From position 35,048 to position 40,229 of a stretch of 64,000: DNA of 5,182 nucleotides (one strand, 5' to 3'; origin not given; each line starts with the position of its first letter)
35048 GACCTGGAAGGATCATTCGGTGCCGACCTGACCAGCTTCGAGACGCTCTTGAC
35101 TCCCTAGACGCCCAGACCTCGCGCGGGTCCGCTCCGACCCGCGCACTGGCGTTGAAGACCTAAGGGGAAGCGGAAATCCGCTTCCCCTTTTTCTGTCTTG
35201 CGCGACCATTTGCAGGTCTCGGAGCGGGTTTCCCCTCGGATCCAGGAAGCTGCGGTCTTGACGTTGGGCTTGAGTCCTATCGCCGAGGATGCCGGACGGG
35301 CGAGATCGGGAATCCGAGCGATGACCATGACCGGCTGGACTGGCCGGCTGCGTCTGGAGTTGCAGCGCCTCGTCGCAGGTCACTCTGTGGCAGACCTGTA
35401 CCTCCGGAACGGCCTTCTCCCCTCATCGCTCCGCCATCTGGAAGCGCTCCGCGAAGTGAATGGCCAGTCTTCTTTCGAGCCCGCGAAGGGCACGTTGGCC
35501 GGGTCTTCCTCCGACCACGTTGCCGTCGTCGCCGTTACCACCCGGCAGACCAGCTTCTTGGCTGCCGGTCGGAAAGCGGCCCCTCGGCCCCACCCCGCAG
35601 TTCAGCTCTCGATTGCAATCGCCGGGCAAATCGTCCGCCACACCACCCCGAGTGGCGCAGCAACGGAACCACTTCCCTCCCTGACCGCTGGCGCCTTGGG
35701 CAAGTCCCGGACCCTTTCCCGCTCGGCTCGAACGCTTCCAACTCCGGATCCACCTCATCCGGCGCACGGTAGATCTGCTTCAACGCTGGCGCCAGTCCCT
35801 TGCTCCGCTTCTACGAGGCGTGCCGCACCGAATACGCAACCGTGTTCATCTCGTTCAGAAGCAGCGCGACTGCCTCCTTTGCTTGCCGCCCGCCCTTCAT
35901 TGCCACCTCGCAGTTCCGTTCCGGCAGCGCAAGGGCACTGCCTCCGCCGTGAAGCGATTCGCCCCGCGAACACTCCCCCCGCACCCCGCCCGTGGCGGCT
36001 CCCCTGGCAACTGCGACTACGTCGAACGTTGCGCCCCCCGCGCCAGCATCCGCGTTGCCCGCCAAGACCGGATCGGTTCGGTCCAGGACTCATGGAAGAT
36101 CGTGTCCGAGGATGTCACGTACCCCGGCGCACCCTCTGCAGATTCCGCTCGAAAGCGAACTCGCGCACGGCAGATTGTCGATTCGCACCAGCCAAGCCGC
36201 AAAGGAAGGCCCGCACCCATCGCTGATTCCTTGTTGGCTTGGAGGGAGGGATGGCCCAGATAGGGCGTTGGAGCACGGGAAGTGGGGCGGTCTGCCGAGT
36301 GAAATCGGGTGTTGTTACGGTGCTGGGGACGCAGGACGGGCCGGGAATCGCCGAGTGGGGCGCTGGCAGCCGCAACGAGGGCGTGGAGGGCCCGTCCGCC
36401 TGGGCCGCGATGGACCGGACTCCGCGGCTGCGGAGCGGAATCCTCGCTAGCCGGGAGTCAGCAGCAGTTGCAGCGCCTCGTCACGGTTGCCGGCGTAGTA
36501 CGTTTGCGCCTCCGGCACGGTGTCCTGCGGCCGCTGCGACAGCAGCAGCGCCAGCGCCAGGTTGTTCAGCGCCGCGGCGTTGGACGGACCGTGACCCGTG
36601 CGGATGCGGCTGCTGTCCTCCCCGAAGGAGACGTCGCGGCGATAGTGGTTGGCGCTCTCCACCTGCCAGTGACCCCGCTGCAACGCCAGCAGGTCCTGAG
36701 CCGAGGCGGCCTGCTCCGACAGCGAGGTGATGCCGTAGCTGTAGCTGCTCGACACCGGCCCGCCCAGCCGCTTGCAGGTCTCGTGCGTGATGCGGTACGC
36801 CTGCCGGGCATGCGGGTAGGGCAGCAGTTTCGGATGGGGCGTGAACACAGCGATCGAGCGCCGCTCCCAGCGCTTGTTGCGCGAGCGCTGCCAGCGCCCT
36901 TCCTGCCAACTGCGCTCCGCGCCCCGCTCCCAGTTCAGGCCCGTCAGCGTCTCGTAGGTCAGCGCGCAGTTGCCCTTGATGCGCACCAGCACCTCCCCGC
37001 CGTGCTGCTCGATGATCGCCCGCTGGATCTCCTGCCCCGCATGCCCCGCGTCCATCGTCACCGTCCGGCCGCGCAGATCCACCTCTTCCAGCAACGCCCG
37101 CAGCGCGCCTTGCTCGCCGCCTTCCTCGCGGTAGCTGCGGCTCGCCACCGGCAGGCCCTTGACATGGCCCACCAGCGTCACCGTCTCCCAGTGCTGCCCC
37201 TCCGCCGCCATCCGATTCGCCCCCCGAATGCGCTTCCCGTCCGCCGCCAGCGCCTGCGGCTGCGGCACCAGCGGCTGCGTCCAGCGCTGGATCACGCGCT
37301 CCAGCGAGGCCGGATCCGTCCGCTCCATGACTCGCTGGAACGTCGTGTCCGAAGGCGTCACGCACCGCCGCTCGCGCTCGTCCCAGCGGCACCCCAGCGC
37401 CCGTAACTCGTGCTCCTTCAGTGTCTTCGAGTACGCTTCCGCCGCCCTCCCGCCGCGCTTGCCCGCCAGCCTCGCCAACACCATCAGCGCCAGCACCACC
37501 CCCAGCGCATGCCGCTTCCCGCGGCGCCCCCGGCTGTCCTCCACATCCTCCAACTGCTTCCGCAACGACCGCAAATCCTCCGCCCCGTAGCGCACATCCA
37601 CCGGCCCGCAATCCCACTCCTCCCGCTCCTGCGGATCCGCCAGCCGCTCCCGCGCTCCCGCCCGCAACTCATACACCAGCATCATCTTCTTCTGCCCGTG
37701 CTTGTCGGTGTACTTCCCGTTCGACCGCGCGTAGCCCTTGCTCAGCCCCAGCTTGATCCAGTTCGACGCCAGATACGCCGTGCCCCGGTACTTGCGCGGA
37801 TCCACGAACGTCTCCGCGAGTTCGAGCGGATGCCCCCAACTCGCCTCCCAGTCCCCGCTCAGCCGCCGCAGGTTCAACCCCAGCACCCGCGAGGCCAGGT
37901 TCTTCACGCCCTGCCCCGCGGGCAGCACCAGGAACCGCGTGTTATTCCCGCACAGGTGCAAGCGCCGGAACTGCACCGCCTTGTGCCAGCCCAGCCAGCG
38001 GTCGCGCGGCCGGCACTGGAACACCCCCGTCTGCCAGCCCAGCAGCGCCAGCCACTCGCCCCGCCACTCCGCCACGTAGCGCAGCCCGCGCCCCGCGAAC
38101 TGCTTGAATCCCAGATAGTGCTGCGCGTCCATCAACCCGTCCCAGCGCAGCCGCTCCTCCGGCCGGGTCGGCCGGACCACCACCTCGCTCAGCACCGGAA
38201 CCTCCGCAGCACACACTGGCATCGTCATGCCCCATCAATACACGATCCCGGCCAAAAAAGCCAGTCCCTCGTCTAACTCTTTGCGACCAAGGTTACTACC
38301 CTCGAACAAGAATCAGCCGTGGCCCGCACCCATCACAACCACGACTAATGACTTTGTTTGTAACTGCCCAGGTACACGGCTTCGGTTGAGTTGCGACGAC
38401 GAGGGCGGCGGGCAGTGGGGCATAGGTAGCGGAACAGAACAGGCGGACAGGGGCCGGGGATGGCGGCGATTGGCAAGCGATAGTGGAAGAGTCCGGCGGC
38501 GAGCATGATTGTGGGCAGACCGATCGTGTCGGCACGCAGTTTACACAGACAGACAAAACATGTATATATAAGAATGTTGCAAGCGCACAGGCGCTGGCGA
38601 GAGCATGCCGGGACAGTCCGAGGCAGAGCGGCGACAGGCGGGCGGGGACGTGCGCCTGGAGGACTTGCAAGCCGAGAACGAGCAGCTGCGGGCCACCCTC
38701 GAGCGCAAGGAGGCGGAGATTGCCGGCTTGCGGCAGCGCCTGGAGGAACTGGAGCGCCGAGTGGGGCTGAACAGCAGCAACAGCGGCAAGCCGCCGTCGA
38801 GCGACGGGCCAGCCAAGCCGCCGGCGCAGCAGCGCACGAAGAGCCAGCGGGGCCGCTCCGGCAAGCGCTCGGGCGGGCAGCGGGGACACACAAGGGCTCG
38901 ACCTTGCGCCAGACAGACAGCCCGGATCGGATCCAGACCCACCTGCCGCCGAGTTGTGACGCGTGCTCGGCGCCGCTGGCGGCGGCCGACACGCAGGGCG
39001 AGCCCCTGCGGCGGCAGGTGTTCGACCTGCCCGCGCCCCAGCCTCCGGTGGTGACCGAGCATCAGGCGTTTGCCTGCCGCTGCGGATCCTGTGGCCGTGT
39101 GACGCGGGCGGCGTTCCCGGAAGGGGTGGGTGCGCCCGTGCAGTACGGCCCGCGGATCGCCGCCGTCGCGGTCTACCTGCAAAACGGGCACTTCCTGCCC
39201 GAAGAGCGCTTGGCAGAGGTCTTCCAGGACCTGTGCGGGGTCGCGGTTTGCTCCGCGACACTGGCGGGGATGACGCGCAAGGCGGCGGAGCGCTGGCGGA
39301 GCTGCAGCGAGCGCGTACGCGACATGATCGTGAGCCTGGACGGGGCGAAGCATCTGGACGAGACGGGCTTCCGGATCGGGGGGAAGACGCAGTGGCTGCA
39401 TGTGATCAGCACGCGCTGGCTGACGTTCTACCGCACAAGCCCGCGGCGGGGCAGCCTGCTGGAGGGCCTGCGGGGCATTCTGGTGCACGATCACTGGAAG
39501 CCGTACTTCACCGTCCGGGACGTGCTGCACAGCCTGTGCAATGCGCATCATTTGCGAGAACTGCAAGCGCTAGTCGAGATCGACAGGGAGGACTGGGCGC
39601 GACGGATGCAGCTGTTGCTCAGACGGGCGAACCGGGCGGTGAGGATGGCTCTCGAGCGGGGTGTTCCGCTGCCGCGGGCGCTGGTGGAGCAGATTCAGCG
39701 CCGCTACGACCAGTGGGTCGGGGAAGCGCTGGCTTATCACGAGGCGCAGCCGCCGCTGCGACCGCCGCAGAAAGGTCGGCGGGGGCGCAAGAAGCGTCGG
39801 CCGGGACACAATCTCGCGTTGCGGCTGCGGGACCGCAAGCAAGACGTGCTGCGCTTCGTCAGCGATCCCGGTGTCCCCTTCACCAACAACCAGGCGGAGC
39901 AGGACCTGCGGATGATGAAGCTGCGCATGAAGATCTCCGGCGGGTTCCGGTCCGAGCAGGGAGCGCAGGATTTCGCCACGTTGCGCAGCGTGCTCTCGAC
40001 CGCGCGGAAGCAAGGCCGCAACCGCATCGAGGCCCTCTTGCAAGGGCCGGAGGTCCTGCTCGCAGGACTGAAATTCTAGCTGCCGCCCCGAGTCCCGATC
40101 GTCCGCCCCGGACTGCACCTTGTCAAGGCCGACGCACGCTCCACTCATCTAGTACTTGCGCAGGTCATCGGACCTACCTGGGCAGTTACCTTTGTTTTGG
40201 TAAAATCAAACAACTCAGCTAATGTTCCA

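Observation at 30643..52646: Slam-like translocon with two ~150-kDa repeat-bearing TbpB-fold lipoproteins: candidate new class of Slam-dependent surface lipoproteins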

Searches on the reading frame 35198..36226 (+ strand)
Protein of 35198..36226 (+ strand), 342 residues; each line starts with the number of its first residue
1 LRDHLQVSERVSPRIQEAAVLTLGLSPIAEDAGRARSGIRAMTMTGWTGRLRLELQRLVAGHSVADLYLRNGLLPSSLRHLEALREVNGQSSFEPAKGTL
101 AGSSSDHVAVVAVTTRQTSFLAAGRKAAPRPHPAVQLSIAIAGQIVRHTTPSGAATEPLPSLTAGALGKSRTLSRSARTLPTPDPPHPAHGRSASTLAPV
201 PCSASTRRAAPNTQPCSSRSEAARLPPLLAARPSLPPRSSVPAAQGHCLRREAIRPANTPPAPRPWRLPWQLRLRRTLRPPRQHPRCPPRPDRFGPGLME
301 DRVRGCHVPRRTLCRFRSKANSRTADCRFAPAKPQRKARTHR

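Call 20: search_protein_families(library=pfam, proteins=[window:35198-36226:+], max_evalue=0.01)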
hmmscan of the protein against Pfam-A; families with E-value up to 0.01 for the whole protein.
window:35198-36226:+ (342 aa): 0 families

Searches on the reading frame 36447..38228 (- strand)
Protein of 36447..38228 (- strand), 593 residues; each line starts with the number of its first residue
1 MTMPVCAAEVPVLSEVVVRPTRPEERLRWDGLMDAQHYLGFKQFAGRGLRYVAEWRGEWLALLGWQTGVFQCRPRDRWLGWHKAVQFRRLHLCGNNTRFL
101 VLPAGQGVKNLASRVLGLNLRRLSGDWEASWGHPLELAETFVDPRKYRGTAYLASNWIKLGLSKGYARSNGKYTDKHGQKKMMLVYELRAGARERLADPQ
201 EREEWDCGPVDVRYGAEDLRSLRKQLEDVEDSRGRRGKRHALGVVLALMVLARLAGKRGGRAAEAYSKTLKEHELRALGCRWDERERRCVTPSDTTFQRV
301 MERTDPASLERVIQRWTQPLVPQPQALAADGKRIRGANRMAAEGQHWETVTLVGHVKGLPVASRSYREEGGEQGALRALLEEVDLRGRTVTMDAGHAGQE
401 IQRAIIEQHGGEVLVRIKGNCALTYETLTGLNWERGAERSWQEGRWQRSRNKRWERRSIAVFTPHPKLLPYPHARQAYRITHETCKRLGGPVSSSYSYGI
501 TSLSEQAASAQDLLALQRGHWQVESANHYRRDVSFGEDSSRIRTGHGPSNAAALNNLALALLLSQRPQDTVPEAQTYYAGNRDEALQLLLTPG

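Call 20: search_protein_families(library=pfam, proteins=[window:36447-38228:-], max_evalue=0.01)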
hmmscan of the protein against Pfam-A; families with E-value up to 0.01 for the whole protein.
window:36447-38228:- (593 aa): 3 families
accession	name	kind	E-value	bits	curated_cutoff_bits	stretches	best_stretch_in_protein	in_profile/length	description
PF14236.12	DruA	-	1.5e-17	64.2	27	1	18-175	55-232/297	Druantia protein DruA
PF13808.11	DDE_Tnp_1_assoc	-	6.8e-16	58.6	32.3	1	225-317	3-88/88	DDE_Tnp_1-associated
PF01609.27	DDE_Tnp_1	-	5.7e-15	56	23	1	374-560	63-199/200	Transposase DDE domain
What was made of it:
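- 35108..40315 (.): IS block between lipoprotein A and B: DruA-like plus DDE_Tnp_1 transposase (36447..38228, minus strand) and IS66 transposase (38505..40079, plus strand). Call 20.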

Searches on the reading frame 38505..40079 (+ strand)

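Call 20: search_protein_families(library=pfam, proteins=[window:38505-40079:+], max_evalue=0.01)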
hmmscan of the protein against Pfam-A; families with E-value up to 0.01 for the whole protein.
window:38505-40079:+ (524 aa): 2 families
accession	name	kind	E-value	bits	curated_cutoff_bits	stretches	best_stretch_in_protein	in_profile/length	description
PF03050.20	DDE_Tnp_IS66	-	2.9e-39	135.6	23.1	1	212-488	2-283/284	Transposase IS66 family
PF13005.12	zf-IS66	-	9e-06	26.4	27.3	1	149-197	2-46/46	zinc-finger binding domain of transposase IS66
